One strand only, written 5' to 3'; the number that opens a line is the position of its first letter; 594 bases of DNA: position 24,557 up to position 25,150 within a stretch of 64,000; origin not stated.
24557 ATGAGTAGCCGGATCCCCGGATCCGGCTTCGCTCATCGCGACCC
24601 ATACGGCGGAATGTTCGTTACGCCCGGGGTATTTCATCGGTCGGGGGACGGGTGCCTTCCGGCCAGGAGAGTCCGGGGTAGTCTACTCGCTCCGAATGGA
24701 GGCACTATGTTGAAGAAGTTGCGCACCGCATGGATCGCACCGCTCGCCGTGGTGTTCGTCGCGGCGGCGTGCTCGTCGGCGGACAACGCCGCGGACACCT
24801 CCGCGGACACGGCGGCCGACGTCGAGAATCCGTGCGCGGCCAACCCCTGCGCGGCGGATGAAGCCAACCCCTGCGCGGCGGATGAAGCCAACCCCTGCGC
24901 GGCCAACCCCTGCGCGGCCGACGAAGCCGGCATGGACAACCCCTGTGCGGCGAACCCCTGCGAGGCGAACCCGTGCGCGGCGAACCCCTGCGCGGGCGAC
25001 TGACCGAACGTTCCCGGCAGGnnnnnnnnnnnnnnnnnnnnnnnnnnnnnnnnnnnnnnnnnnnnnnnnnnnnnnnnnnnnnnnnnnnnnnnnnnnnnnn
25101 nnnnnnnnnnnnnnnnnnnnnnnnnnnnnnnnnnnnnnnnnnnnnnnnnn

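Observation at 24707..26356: Cys-rich NPCAA tandem-repeat lipoprotein immediately upstream of a pentaheme c-type cytochrome lipoprotein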

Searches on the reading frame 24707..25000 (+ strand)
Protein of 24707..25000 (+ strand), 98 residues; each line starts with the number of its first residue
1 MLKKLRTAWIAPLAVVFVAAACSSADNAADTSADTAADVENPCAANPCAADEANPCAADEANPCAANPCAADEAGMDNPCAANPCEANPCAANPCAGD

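Call 8: search_protein_families(library=ncbifam, proteins=[window:24707-25000:+], max_evalue=1)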
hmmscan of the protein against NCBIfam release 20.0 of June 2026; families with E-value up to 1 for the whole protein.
window:24707-25000:+ (98 aa): 1 family
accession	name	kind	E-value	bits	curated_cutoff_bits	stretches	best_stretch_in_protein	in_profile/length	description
TIGR03352.1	VI_chp_3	equivalog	0.59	9.8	31.6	1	8-55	2-49/147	type VI secretion system lipoprotein TssJ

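Call 9: search_protein_families(library=pfam, proteins=[window:24707-25000:+], max_evalue=1)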
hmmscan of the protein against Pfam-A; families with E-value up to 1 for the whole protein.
window:24707-25000:+ (98 aa): 0 families

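Call 10: find_homologous_proteins(query=window:24707-25000:+, max_evalue=0.01)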
Query window:24707-25000:+ (98 aa): 86 proteins with E <= 0.01 among 1871 candidates.
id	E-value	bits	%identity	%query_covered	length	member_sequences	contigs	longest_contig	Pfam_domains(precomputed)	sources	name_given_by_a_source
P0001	2.8e-9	55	71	59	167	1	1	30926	PF21342.3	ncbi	ncbi:MAG: hypothetical protein V7731_19065 [Amphritea sp.]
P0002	3.6e-9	55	51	100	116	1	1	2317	-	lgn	-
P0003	6.9e-9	54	60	72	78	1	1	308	-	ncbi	-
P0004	2.2e-8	52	51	99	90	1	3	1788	-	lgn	-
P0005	1.0e-7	50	72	18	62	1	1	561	-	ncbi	-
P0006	1.9e-7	49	64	56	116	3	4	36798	-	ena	-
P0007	2.1e-7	49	51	95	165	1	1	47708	PF10517.15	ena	-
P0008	3.2e-7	49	49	99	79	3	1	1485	-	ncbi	-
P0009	4.2e-7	48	47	73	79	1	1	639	-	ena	-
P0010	5.5e-7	48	44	90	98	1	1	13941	-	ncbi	-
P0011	7.8e-7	47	47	98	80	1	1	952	-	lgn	-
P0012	8.1e-7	47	68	59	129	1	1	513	-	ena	-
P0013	9.8e-6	44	45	89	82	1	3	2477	-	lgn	-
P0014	1.6e-5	43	38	94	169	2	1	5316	PF13442.12,PF00034.27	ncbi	-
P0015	1.8e-5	43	47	57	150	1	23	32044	-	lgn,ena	-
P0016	2.0e-5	43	37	71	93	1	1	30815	-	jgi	jgi:hypothetical protein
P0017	2.3e-5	43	68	60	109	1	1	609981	-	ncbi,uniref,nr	ncbi:hypothetical protein [Motiliproteus sp. MSK22-1]|uniref:hypothetical protein n=1 Tax=Motiliprot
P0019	2.5e-5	43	69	57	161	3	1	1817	PF21342.3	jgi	-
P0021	2.9e-5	42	40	91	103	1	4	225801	-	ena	-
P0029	6.1e-5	41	58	60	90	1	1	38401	-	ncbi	-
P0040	3.2e-4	39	62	50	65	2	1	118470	-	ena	-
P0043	3.5e-4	39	55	47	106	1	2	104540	-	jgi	jgi:hypothetical protein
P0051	8.0e-4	38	57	81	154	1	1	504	PF21342.3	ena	-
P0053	1.1e-3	37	61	50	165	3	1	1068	PF21342.3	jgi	jgi:cytochrome c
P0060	2.0e-3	36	67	46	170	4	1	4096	PF21342.3,PF03150.20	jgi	jgi:hypothetical protein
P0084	8.0e-3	35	63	49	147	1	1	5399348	PF21342.3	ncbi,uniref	ncbi:hypothetical protein [Amphritea sp. HPY]|uniref:hypothetical protein n=1 Tax=Amphritea sp. HPY 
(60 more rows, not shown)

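Call 22: find_encoding_contigs(protein=P0017, flank=6000, max_places=2)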
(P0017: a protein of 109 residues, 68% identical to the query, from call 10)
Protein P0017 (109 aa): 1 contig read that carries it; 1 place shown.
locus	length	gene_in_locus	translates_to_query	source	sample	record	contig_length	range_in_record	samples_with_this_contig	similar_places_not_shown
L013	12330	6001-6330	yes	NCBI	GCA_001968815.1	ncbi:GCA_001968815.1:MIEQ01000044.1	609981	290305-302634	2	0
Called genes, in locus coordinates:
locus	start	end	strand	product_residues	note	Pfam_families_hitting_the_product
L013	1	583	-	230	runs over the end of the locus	-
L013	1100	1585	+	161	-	PF01322:Cytochrom_C_2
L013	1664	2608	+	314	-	PF00034:Cytochrom_C (weak)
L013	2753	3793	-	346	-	PF14696:Glyoxalase_5, PF13669:Glyoxalase_4 (faint), PF00903:Glyoxalase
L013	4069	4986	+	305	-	PF00126:HTH_1, PF03466:LysR_substrate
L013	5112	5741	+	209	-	PF00578:AhpC-TSA, PF08534:Redoxin, PF00255:GSHPx (weak), PF13905:Thioredoxin_8 (weak)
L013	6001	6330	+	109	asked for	-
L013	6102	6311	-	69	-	-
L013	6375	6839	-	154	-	-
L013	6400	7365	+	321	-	PF03150:CCP_MauG (weak), PF21342:SoxA-TsdA_cyt-c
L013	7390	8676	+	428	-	PF14522:Cytochrome_C7 (faint), PF02335:Cytochrom_C552, PF13435:Cytochrome_C554 (faint), PF22113:Mtrc-MtrF_II-IV_dom (weak)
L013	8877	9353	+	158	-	-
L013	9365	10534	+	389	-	PF04143:Sulf_transp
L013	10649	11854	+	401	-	PF00266:Aminotran_5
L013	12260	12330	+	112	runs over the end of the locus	PF00543:P-II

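Call 23: find_encoding_contigs(protein=P0021, flank=6000, max_places=2)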
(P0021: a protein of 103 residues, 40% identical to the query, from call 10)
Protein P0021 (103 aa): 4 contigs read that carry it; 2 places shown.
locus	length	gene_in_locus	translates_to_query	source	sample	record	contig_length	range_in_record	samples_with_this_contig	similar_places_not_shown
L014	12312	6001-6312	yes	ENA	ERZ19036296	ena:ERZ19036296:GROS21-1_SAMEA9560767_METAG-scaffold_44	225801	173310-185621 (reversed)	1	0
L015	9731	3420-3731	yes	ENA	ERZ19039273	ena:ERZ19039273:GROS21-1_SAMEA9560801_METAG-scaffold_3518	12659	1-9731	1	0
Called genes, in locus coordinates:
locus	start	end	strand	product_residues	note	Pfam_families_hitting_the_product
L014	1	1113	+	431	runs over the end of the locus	PF01979:Amidohydro_1 (weak), PF12890:DHOase, PF07969:Amidohydro_3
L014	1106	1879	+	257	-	PF01553:Acyltransferase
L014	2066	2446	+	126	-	PF01022:HTH_5, PF12802:MarR_2 (weak), PF12840:HTH_20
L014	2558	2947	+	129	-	-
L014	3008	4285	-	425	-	PF07992:Pyr_redox_2, PF21706:FCSD_central, PF09242:FCSD-flav_bind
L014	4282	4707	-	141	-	PF00034:Cytochrom_C (weak)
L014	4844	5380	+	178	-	PF04143:Sulf_transp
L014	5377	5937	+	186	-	PF04143:Sulf_transp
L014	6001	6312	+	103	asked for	-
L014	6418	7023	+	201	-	PF22308:DUF6969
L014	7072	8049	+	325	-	PF00581:Rhodanese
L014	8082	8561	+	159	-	PF02580:Tyr_Deacylase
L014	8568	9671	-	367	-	PF03401:TctC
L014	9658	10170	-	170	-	PF23544:AtuA_ferredoxin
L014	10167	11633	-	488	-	PF07287:AtuA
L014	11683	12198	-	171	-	PF02130:YbeY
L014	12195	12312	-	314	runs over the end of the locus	PF02562:PhoH, PF13604:AAA_30 (weak), PF13245:AAA_19 (weak)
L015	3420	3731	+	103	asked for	-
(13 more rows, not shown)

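Call 24: find_encoding_contigs(protein=P0029, flank=6000, max_places=2)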
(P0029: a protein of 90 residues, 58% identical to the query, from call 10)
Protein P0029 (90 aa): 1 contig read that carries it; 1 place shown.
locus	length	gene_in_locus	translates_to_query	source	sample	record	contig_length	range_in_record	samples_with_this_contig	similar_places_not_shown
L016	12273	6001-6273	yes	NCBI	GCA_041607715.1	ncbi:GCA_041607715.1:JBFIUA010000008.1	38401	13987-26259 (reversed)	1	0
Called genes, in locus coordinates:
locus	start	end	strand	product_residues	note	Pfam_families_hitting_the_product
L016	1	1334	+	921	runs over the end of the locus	PF00923:TAL_FSA, PF00342:PGI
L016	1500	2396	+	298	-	PF03446:NAD_binding_2, PF00393:6PGD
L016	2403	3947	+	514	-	PF00479:G6PD_N, PF02781:G6PD_C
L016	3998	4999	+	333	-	PF00480:ROK (weak), PF02685:Glucokinase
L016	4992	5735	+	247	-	PF01182:Glucosamine_iso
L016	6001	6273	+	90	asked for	-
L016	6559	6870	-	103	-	PF00578:AhpC-TSA, PF08534:Redoxin (weak)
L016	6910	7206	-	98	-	PF00578:AhpC-TSA, PF08534:Redoxin (weak)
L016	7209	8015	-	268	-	PF00106:adh_short, PF01370:Epimerase (weak), PF08659:KR, PF23441:SDR (weak), PF13561:adh_short_C2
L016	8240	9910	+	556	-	PF02511:Thy1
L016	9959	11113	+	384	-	PF17761:DUF1016_N, PF06250:YhcG_C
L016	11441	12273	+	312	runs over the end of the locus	PF00005:ABC_tran, PF13304:AAA_21 (faint)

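Call 39: find_related_loci(query=window:24707-25000:+, collection=metagenome_contigs, flank=8000)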
Query window:24707-25000:+ (98 aa) in metagenome_contigs; peptide patterns used: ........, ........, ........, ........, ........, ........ (x = any residue, [..] = any of these).
599 stretches matched a pattern; 2 encode a relative of the query (tblastn E <= 1e-3); 2 distinct loci.
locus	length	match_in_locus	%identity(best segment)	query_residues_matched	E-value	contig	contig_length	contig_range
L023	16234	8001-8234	36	1-91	4e-11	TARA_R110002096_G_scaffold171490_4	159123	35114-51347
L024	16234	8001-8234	36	1-91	4e-11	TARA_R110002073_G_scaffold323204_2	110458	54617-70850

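Call 45: find_encoding_contigs(protein=P0040, flank=6000, max_places=1)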
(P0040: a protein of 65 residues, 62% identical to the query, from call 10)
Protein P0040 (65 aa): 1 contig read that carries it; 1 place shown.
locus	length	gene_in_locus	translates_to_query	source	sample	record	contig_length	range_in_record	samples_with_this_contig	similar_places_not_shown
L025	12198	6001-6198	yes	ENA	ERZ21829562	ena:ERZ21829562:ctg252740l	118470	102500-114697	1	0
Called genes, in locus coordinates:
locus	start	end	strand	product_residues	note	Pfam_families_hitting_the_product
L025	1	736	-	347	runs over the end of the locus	-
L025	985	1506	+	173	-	PF01243:PNPOx_N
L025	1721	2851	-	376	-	PF01168:Ala_racemase_N, PF14031:D-ser_dehydrat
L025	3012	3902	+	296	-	PF19799:DUF6282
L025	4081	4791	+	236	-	PF00072:Response_reg, PF00486:Trans_reg_C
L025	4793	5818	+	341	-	PF00672:HAMP, PF00512:HisKA, PF02518:HATPase_c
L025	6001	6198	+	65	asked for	-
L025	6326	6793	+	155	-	-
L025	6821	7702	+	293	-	PF12760:Zn_ribbon_IS1595, PF12762:DDE_Tnp_IS1595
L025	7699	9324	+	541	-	PF01555:N6_N4_Mtase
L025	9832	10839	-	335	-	PF03972:MmgE_PrpD_N, PF19305:MmgE_PrpD_C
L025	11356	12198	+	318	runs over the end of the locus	PF03446:NAD_binding_2 (weak), PF03807:F420_oxidored (faint), PF09130:DUF1932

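Call 46: find_encoding_contigs(protein=P0043, flank=6000, max_places=1)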
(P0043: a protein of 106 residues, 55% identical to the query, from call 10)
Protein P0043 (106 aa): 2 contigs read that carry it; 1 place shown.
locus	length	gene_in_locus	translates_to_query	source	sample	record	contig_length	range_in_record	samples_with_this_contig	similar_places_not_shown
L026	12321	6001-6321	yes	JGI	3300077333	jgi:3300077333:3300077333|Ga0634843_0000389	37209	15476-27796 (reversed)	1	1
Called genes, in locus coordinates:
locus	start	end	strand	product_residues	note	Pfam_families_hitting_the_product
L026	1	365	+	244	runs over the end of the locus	PF02683:DsbD_TM, PF13386:DsbD_2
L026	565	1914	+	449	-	PF07992:Pyr_redox_2, PF12831:FAD_oxidored (weak), PF13738:Pyr_redox_3, PF00070:Pyr_redox, PF02852:Pyr_redox_dim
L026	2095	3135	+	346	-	PF01135:PCMT (weak), PF01209:Ubie_methyltran, PF13489:Methyltransf_23, PF13649:Methyltransf_25, PF13847:Methyltransf_31, PF08241:Methyltransf_11, PF08242:Methyltransf_12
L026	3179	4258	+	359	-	PF01384:PHO4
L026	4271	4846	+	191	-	PF02627:CMD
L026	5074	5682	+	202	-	-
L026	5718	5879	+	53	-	-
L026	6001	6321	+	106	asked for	-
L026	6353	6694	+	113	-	-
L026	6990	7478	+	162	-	-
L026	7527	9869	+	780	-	PF00990:GGDEF, PF00563:EAL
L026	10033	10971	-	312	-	PF11376:DUF3179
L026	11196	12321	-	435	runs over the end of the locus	PF22113:Mtrc-MtrF_II-IV_dom (faint), PF13435:Cytochrome_C554 (faint)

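Call 62: find_encoding_contigs(protein=P0006, flank=6000, max_places=1)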
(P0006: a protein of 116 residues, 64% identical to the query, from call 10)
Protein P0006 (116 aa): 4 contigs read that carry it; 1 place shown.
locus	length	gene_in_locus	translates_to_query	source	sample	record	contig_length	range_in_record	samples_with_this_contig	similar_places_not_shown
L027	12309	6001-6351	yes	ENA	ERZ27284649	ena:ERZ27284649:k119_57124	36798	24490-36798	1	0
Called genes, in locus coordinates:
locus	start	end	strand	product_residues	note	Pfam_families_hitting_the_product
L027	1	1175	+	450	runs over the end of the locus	PF06863:DUF1254, PF06742:DUF1214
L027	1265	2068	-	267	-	PF00392:GntR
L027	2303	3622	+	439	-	PF07690:MFS_1, PF03137:OATP (weak)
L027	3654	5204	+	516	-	PF02776:TPP_enzyme_N, PF02775:TPP_enzyme_C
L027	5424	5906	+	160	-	PF04945:YHS (weak)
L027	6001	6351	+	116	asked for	-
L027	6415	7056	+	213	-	PF22308:DUF6969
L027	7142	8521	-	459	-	-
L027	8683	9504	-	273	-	PF04784:DUF547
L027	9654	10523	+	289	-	PF01048:PNP_UDP_1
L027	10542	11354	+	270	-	PF04784:DUF547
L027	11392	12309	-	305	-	?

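Call 63: find_encoding_contigs(protein=P0016, flank=6000, max_places=1)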
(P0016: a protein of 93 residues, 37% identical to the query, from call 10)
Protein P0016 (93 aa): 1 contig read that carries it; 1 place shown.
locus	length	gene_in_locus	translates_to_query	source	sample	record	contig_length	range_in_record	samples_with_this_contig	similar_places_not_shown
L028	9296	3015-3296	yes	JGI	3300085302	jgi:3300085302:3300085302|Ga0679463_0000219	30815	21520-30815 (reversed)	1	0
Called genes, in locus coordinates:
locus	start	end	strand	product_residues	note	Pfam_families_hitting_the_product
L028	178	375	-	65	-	PF13490:zf-HC2 (weak)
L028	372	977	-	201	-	PF04542:Sigma70_r2, PF08281:Sigma70_r4_2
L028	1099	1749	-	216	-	PF00578:AhpC-TSA, PF08534:Redoxin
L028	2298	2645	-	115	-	-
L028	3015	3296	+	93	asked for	-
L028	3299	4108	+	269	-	PF22308:DUF6969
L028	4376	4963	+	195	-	-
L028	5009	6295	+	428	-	PF14522:Cytochrome_C7 (faint), PF13435:Cytochrome_C554 (weak), PF22113:Mtrc-MtrF_II-IV_dom (faint)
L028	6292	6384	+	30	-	-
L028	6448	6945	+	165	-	PF03625:DUF302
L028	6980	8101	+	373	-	PF04143:Sulf_transp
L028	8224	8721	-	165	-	PF02627:CMD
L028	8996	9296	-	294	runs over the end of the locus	PF04542:Sigma70_r2, PF11859:DUF3379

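Call 64: find_encoding_contigs(protein=P0015, flank=6000, max_places=1)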
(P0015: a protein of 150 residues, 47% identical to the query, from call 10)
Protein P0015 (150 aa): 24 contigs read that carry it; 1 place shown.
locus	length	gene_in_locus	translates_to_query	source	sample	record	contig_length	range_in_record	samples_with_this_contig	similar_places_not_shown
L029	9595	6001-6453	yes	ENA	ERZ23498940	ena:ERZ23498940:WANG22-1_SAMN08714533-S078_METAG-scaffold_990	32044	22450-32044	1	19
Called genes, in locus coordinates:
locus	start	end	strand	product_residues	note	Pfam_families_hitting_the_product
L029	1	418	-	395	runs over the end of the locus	PF12094:DUF3570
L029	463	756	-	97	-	PF14086:DUF4266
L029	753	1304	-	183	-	PF00578:AhpC-TSA, PF08534:Redoxin, PF00085:Thioredoxin (weak), PF13098:Thioredoxin_2 (weak), PF13905:Thioredoxin_8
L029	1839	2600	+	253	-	-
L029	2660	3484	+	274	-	PF03781:FGE-sulfatase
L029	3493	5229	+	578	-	PF22113:Mtrc-MtrF_II-IV_dom (faint), PF13435:Cytochrome_C554 (weak), PF03190:Thioredox_DsbH (weak), PF13899:Thioredoxin_7, PF00085:Thioredoxin, PF13098:Thioredoxin_2 (weak)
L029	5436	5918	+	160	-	PF04945:YHS (weak)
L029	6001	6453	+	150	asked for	-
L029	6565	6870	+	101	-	-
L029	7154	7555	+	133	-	PF04304:DUF454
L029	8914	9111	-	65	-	-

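Call 74: search_protein_families(library=ncbifam, proteins=[L027:5424-5903:+, L028:4376-4960:+, L013:5112-5738:+, L029:2660-3481:+], max_evalue=0.01)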
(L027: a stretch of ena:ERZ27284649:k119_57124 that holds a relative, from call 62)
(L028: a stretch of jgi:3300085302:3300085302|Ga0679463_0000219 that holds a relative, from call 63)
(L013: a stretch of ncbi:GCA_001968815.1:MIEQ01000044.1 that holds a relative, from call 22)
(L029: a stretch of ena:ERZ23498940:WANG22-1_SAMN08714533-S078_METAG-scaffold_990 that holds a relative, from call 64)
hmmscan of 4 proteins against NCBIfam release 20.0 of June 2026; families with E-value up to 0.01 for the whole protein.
L027:5424-5903:+ (160 aa): 1 family
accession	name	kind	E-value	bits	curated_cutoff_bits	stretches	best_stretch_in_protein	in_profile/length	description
NF041384.1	YHS_seleno_dom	subfamily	2.8e-42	143.5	70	1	39-150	2-112/113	YHS domain-containing (seleno)protein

L028:4376-4960:+ (195 aa): 2 families
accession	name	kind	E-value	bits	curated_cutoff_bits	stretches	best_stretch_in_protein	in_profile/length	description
TIGR04484.1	thiosulf_SoxA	equivalog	9.5e-08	31.6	110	1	77-177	6-100/212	sulfur oxidation c-type cytochrome SoxA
TIGR04039.1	MXAN_0977_Heme2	hypoth_equivalog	3.6e-05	23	362.85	1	78-118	13-54/336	MbnH family di-heme enzyme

L013:5112-5738:+ (209 aa): 14 families
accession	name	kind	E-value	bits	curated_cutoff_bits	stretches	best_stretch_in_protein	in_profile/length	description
NF047696.1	ThlDiSintTplARhiz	equivalog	5e-33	114.7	230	1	51-198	62-213/219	thiol:disulfide interchange protein TlpA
NF002854.0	PRK03147.1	subfamily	6.2e-17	62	170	1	30-184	9-158/176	thiol-disulfide oxidoreductase ResA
NF041054.1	WAxxUGC_long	equivalog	5.9e-13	48.8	300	1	62-177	80-193/354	ResA-like WAxxUGC motif-containing protein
TIGR00385.1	dsbE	subfamily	1.2e-11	44.5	123.15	1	83-181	60-153/173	DsbE family thiol:disulfide interchange protein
NF011941.0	PRK15412.1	equivalog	1.4e-08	34.5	359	1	85-176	67-153/185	thiol:disulfide interchange protein DsbE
TIGR01068.1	thioredoxin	equivalog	8.1e-07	29.2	96.8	1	84-134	12-61/101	thioredoxin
NF041202.1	StoA_CxxC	exception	2.4e-05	24.3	210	1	84-142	50-109/163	endospore biogenesis thiol-disulfide oxidoreductase StoA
NF047697.1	ThioredTrxAClost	equivalog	4e-05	23.7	140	1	81-126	13-56/105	thioredoxin TrxA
NF010625.0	PRK14018.1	equivalog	4.1e-05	22.3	522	1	85-135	55-106/521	bifunctional peptide-methionine (S)-S-oxide reductase MsrA/peptide-methionine (R)-S-oxide reductase MsrB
NF006898.0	PRK09381.1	equivalog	7e-05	23.2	138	1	88-135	23-69/109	thioredoxin TrxA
NF040769.1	SelL_rel_redox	subfamily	0.00038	20.2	120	1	67-162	4-99/173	SelL-related redox protein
NF007900.0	PRK10606.1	equivalog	0.00091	18.8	270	1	69-125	8-63/183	glutathione peroxidase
NF001419.0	PRK00293.1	subfamily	0.002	16.8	330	1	9-101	399-492/574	protein-disulfide reductase DsbD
TIGR01126.1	pdi_dom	equivalog_domain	0.0088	16.3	107.2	0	84-130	12-60/105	protein disulfide-isomerase domain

L029:2660-3481:+ (274 aa): 6 families
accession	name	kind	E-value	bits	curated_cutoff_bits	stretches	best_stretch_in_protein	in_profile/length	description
NF041186.1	SenA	equivalog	1.3e-19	70.9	420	1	17-224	162-320/382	selenoneine synthase SenA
TIGR03525.2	GldK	equivalog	9.8e-19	67.9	350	2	153-225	254-337/408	T9SS ring complex lipoprotein PorK/GldK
TIGR03440.2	egtB_TIGR03440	equivalog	1.1e-17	64.3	360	1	62-225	191-351/413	ergothioneine biosynthesis protein EgtB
NF051459.1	pyoverdine_PvdO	equivalog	4e-08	32.7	500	1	26-243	37-234/280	dihydropyoverdine dehydrogenase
TIGR04344.1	ovoA_Nterm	equivalog_domain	6.9e-05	21.9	400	1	56-225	205-383/444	5-histidylcysteine sulfoxide synthase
TIGR03524.1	GldJ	equivalog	0.0082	14.8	458.2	0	236-272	508-544/559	gliding motility lipoprotein GldJ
